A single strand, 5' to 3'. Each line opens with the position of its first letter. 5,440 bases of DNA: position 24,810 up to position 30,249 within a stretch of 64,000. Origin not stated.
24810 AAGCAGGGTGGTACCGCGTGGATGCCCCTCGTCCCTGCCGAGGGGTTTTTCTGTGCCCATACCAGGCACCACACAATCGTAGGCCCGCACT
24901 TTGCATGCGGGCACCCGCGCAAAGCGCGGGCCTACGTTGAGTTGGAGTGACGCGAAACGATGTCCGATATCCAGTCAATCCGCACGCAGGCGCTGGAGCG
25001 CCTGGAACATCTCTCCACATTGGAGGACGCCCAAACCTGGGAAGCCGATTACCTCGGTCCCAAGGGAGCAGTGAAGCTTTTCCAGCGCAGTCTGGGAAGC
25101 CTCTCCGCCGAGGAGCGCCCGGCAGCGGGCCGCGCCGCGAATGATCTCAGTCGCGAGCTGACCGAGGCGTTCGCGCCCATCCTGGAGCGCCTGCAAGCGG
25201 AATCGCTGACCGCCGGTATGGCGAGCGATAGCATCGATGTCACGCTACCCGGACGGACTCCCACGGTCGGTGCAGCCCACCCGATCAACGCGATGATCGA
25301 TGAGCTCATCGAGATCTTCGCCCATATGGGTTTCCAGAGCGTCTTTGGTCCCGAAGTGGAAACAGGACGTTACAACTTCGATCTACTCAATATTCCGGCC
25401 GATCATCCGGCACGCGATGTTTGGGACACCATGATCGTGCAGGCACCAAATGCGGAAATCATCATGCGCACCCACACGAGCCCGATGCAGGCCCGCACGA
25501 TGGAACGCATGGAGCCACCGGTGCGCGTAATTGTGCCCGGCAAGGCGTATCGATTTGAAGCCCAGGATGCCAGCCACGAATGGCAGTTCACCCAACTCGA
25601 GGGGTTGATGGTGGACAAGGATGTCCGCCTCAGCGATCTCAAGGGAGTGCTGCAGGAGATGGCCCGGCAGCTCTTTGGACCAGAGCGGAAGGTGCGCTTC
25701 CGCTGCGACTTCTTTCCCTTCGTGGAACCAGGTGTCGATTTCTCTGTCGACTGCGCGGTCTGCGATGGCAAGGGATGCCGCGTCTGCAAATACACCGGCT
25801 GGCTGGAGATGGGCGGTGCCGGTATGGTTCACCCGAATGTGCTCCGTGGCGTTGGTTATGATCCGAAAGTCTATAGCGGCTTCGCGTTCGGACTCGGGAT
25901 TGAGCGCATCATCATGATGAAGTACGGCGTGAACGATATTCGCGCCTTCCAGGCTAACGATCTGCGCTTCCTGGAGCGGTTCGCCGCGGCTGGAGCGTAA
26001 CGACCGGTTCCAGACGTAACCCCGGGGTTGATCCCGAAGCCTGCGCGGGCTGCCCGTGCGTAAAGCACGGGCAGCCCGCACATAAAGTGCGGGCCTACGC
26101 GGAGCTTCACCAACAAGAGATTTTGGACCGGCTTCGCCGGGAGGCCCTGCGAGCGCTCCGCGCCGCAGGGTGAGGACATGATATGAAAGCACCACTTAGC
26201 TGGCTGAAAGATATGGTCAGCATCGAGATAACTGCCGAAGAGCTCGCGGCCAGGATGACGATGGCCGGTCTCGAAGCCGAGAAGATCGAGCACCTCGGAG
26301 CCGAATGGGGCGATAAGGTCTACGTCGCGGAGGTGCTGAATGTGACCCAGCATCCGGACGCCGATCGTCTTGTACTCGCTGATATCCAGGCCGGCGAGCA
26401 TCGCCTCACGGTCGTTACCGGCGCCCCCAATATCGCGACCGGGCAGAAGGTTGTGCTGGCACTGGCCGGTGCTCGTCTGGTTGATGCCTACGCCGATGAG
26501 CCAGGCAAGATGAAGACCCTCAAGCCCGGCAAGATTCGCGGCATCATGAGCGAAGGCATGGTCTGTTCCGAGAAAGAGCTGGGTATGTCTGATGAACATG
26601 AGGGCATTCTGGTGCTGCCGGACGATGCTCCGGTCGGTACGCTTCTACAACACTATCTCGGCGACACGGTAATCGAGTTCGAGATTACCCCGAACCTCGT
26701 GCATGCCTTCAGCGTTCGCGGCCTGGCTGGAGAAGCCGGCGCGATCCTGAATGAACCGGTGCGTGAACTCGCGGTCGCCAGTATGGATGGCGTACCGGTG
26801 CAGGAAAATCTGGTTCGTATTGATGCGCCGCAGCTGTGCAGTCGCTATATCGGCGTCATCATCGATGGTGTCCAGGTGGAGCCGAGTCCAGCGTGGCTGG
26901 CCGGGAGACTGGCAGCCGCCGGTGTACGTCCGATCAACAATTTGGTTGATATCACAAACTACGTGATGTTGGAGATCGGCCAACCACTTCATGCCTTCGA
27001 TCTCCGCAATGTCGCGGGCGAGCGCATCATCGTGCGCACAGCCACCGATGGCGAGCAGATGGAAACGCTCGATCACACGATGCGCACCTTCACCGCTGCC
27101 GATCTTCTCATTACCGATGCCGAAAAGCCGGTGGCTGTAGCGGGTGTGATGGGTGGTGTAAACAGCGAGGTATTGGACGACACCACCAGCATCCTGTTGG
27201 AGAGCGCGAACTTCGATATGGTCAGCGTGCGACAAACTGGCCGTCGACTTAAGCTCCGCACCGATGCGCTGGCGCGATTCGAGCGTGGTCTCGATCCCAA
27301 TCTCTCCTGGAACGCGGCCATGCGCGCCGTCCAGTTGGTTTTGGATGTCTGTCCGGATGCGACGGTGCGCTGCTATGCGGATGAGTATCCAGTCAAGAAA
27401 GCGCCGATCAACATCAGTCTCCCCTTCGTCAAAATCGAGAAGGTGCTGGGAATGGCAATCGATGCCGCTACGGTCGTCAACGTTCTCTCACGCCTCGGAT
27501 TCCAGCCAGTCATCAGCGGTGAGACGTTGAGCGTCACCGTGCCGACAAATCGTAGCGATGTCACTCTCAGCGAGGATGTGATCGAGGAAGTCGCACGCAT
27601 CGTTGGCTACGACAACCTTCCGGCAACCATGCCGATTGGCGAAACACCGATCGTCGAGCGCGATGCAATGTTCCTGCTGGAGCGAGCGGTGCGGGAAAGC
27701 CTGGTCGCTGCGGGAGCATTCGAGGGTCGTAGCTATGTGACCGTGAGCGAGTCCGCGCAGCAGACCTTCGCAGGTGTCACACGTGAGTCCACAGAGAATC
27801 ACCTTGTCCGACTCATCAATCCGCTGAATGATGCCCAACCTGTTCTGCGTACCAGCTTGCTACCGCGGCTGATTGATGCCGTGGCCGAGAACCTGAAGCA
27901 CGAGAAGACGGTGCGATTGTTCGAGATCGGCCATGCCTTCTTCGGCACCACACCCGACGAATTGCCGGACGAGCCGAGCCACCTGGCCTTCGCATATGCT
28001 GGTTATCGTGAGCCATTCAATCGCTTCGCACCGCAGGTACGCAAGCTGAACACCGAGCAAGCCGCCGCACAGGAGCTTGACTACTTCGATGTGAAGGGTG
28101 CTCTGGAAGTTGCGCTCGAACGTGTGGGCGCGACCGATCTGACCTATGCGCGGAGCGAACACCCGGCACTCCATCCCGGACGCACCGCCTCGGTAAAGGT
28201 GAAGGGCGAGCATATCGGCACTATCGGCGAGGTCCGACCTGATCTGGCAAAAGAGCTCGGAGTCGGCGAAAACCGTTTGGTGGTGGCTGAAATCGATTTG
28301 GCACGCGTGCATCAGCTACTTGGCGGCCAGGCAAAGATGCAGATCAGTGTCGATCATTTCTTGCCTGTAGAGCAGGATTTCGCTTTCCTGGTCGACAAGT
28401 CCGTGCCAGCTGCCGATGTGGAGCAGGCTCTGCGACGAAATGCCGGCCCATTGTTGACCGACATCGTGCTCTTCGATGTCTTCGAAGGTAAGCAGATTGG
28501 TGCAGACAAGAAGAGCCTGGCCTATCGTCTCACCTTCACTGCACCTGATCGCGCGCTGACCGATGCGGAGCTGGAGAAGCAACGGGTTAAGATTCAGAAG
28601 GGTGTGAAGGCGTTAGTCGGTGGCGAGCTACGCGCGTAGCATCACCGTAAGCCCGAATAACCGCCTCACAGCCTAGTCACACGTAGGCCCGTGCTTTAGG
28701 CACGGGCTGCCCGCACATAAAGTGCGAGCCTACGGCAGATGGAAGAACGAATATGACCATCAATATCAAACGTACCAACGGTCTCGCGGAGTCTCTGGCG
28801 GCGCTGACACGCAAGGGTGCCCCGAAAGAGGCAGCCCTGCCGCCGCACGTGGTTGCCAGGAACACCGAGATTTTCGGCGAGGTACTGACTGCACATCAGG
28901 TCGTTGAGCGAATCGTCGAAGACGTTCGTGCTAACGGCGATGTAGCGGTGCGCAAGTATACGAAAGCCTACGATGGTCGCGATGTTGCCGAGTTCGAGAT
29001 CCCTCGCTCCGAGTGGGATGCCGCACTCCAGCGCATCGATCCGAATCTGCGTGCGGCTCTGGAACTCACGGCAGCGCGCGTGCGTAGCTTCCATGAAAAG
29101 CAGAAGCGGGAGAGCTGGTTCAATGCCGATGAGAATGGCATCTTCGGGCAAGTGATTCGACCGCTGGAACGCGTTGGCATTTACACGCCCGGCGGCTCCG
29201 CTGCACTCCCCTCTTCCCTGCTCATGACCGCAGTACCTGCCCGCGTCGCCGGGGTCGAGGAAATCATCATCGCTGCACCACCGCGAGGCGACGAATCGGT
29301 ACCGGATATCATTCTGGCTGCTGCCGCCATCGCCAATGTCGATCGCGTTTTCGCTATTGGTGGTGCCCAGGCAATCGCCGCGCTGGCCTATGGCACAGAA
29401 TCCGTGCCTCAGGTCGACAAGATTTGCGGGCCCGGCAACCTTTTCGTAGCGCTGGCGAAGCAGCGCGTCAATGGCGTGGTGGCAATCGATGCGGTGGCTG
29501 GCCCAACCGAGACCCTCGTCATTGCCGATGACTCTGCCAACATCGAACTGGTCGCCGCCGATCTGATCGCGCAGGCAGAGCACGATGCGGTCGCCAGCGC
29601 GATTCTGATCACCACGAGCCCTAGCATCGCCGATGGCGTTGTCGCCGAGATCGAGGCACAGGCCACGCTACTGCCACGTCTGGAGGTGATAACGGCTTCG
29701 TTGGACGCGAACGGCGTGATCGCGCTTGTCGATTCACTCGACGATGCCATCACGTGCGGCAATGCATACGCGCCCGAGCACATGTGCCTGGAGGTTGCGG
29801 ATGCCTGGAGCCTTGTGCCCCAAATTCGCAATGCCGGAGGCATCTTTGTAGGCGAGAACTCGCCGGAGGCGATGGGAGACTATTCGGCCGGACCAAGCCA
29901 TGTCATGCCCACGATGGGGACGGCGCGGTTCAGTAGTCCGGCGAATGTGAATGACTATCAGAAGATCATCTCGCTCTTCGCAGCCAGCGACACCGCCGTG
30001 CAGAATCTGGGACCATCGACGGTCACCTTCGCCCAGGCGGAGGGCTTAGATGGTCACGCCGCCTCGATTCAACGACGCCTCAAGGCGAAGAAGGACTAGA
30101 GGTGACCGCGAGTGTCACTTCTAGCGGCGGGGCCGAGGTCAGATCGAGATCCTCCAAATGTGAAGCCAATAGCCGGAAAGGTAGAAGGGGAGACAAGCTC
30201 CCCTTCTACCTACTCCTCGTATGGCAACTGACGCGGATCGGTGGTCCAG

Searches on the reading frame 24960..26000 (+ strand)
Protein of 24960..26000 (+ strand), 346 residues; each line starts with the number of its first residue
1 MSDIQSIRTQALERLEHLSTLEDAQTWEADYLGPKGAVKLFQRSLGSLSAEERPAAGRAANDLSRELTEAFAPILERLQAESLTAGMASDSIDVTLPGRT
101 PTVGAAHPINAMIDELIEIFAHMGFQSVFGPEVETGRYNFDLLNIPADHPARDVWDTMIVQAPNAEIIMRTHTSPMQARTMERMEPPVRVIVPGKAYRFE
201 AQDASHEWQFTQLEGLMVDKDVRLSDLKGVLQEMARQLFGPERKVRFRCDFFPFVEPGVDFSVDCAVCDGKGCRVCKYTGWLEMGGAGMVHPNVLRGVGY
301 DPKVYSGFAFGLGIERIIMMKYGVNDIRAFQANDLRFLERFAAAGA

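Call 17: search_protein_families(library=pfam, proteins=[window:24960-26000:+], max_evalue=0.0001)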
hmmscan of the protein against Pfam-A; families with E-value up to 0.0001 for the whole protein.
window:24960-26000:+ (346 aa): 2 families
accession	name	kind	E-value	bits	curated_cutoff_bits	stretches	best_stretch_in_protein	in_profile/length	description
PF01409.25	tRNA-synt_2d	-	4.2e-93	311.8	19.8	1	92-341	2-246/246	tRNA synthetases class II core domain (F)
PF02912.23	Phe_tRNA-synt_N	-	1.9e-13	50.6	22.3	1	20-85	2-67/69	Aminoacyl tRNA synthetase class II, N-terminal domain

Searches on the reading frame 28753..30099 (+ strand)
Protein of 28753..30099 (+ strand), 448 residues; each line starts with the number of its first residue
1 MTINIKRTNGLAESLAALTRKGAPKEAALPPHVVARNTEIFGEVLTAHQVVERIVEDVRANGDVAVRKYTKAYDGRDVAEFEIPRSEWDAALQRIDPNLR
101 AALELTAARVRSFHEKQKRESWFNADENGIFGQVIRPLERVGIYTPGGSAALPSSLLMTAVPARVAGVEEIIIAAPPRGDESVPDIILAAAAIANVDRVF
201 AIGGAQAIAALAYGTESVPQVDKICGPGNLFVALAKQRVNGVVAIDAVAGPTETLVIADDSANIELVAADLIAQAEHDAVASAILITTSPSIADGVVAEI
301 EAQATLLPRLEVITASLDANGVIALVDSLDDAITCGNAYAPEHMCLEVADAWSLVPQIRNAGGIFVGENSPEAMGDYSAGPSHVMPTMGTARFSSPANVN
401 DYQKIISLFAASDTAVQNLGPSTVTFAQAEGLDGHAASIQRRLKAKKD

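Call 45: search_protein_families(library=pfam, proteins=[window:28753-30099:+], max_evalue=0.0001)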
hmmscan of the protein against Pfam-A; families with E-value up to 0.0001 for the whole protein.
window:28753-30099:+ (448 aa): 1 family
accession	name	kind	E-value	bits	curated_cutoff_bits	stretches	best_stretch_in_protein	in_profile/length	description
PF00815.25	Histidinol_dh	-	4.4e-154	513.9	27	1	47-443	11-411/411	Histidinol dehydrogenase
